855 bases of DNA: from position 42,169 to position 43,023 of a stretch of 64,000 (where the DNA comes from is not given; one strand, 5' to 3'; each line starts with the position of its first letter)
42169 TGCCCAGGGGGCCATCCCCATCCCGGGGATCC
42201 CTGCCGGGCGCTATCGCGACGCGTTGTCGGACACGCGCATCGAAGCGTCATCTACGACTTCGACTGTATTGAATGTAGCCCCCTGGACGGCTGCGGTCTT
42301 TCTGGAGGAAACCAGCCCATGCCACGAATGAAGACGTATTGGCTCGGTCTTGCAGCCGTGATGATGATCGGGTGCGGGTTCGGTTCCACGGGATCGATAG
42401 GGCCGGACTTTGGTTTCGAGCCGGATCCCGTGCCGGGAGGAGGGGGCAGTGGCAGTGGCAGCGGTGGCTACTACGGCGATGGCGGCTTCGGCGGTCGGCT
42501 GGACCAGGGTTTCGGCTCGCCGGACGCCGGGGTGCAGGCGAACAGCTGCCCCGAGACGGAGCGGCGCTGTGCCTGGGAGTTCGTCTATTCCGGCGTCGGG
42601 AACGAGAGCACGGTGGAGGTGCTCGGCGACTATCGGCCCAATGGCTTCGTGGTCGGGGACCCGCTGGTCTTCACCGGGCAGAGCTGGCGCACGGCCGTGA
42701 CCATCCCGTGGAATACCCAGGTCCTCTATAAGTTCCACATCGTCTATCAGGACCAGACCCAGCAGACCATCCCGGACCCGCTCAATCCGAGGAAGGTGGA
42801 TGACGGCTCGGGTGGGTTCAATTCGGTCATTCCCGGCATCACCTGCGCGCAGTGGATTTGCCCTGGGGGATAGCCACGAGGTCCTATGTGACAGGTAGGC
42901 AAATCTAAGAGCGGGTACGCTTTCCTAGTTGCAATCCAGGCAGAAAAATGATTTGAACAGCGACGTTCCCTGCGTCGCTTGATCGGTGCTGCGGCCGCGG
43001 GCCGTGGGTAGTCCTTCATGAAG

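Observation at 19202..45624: Lipoprotein-based starch/glycogen utilisation locus (isoamylase, CBM20 amylase, pullulanase, three GH13 lipoproteins, CBM48-like binder, OM beta-barrel)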

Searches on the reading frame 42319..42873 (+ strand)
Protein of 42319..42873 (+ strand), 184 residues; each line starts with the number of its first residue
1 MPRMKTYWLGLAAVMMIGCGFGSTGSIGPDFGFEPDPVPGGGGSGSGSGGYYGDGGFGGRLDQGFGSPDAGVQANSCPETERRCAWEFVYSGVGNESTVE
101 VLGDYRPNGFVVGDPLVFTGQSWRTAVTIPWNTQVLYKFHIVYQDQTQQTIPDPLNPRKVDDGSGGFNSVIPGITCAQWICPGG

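Call 26: search_protein_families(library=pfam, proteins=[window:42328-42873:+], max_evalue=1)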
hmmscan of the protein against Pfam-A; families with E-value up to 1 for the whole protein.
window:42328-42873:+ (181 aa): 0 families

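Call 35: find_homologous_proteins(query=window:42328-42873:+, max_evalue=0.001)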
Query window:42328-42873:+ (181 aa): 3 proteins with E <= 0.001 among 459 candidates.
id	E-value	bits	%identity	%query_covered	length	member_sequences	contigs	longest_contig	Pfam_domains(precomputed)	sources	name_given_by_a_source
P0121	3.2e-121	421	100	100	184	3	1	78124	-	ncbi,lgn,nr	ncbi:MAG TPA: hypothetical protein VH877_14315 [Polyangia bacterium]|nr:hypothetical protein [Polyan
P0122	8.0e-102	357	85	100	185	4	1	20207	-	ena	-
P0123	4.9e-81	289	69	100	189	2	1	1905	-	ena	-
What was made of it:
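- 42319..42873 (+): Stand-alone CBM48-fold lipoprotein (184 aa): lipobox MIGC, a Gly-rich linker of about 55 aa, then a four-Cys beta-sandwich of about 105 aa. It overlaps the stop of the preceding GH13 by 13 bp. 100% identical to 'hypothetical protein VH877_14315 [Polyangia bacterium]' (call 35).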

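Call 37: find_encoding_contigs(protein=P0121, flank=10000, max_places=3)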
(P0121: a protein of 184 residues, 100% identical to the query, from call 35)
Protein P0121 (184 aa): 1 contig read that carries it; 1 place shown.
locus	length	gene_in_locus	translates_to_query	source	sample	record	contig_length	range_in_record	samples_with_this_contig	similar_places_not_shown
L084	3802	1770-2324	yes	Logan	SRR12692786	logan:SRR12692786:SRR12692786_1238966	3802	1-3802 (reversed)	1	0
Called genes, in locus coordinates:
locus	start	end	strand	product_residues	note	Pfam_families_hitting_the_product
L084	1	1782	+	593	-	?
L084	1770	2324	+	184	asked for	-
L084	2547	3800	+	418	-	?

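Call 45: predict_structure(alignment_id=A2)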
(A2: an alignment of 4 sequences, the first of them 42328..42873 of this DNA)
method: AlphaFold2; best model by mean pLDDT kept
length: 181 residues; sequences in the alignment: 4
mean_pLDDT: 50.7   pTM: 0.46
mean pLDDT of the five models: 50.7, 48.5, 47.5, 46.0, 45.0
residues with pLDDT >= 90: 0; 70-90: 30; 50-70: 61; < 50: 90
segments of 3 or more residues with pLDDT < 50: 1-70, 103-108, 161-172
pLDDT, mean of each block of 10 residues (from residue 1): 39 32 34 30 26 38 39 61 69 75 46 70 66 72 75 54 37 51 34
secondary structure, 60 per line:
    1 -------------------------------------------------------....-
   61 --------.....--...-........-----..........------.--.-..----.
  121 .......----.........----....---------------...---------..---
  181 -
elements in order: E56-59 H69-73 E80-87 E93-102 E120-127 E132-140 E145-148 E164-166

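Call 49: fold_search(model_id=the predicted structure, library=pdb)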
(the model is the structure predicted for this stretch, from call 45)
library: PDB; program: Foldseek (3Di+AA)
matches with E <= 10: 1267; with E <= 0.001: 0
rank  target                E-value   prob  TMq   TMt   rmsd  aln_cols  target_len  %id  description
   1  7ehh_A                2.8e-03  0.99  0.28  0.10   7.8       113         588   16  Crystal structure of alpha-glucosidase from Weissella cibaria BKK1 in complex with maltose (released 2021-08-11)
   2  5t7a_B                4.4e-03  1.00  0.32  0.59   2.3        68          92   15  Crystal structure of Br derivative BhCBM56 (released 2017-08-23)
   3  7d9c_A                4.4e-03  0.99  0.27  0.10   7.3        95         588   16  Alpha-glucosidase from Weissella cibaria BBK-1 bound with maltose (released 2021-08-11)
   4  7d9b                  5.5e-03  0.99  0.26  0.10   7.3        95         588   16  Crystal structure of alpha-glucosidase (released 2021-08-11)
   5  5t7a_A                8.7e-03  1.00  0.32  0.59   2.3        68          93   15  Crystal structure of Br derivative BhCBM56 (released 2017-08-23)
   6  8dl1_D                1.3e-02  0.99  0.32  0.10   9.6       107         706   14  BoGH13ASus-E523Q from Bacteroides ovatus bound to maltoheptaose (released 2023-05-24)
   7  5f7s_A                1.4e-02  1.00  0.32  0.09   2.2        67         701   13  Cycloalternan-degrading enzyme from Trueperella pyogenes (released 2015-12-30)
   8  5f7s_B                1.9e-02  1.00  0.32  0.09   2.2        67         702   13  Cycloalternan-degrading enzyme from Trueperella pyogenes (released 2015-12-30)
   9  2cov_F                1.9e-02  1.00  0.30  0.57   2.8        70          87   14  Crystal structure of CBM31 from beta-1,3-xylanase (released 2005-09-13)
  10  2cov_I                1.9e-02  1.00  0.30  0.57   2.8        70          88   14  Crystal structure of CBM31 from beta-1,3-xylanase (released 2005-09-13)
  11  2cov_D                2.0e-02  1.00  0.30  0.55   2.8        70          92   14  Crystal structure of CBM31 from beta-1,3-xylanase (released 2005-09-13)
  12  8dl2_D                2.0e-02  0.97  0.32  0.10   9.2       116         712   13  BoGH13ASus from Bacteroides ovatus bound to acarbose (released 2023-05-24)
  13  9ixh                  2.3e-02  0.98  0.28  0.10   5.5        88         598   16  Apg mutant enzyme D448A of the human gut flora K. grimontii TD1 acarbose hydrolase (released 2025-07-30)
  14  2cov_G                2.7e-02  1.00  0.30  0.58   2.6        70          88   13  Crystal structure of CBM31 from beta-1,3-xylanase (released 2005-09-13)
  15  8dl2_A                2.7e-02  0.97  0.32  0.09   9.6       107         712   14  BoGH13ASus from Bacteroides ovatus bound to acarbose (released 2023-05-24)
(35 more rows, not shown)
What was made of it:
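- Tried and rejected: A 4-sequence AF2 model was poor (pLDDT 51; call 45) and its Foldseek hits were non-significant (call 49).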

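Call 85: search_protein_families(library=ncbifam, proteins=[window:42319-42873:+], max_evalue=0.001)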
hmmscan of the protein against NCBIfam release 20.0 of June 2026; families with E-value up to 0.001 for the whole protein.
window:42319-42873:+ (184 aa): 0 families
